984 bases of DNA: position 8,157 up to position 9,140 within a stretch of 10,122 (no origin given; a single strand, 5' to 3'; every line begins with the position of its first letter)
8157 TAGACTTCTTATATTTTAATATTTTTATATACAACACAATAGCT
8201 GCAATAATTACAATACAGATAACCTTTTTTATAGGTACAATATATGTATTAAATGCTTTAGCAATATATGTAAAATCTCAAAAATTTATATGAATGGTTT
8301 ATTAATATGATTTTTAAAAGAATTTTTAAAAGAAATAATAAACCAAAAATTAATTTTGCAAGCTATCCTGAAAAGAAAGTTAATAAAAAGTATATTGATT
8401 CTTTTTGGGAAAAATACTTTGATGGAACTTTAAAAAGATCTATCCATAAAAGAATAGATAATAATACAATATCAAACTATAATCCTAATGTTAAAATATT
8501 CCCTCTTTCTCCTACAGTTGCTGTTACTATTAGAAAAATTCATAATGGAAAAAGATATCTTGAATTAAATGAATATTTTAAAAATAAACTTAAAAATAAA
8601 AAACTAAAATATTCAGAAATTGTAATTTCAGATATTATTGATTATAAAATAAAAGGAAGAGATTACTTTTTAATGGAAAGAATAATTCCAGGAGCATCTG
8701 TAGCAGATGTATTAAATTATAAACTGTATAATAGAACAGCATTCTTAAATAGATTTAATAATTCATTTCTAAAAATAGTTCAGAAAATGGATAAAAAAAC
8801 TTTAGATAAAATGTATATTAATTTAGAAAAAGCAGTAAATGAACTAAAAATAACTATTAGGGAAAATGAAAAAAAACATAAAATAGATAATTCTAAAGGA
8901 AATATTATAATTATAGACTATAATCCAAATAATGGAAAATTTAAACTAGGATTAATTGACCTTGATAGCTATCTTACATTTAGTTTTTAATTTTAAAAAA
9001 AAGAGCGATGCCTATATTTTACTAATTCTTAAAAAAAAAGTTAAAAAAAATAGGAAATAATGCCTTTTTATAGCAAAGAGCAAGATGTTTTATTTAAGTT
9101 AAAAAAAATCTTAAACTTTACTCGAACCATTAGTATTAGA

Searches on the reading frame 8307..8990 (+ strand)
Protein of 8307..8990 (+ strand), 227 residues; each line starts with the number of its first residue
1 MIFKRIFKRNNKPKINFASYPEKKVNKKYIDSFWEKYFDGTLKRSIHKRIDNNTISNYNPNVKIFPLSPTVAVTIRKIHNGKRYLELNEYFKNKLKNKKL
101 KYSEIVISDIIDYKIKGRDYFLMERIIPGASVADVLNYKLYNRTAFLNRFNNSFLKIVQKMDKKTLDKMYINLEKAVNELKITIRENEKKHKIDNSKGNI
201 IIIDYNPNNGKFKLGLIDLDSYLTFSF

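Call 3: search_protein_families(library=pfam, proteins=[window:8307-8990:+], max_evalue=1)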
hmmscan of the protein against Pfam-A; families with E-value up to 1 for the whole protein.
window:8307-8990:+ (227 aa): 2 families
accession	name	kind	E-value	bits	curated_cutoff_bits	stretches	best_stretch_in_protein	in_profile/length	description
PF11589.14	DUF3244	-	0.037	14.4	25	1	168-227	30-94/96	Domain of unknown function (DUF3244)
PF13282.11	DUF4070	-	0.064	13.7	22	0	8-38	18-50/144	Domain of unknown function (DUF4070)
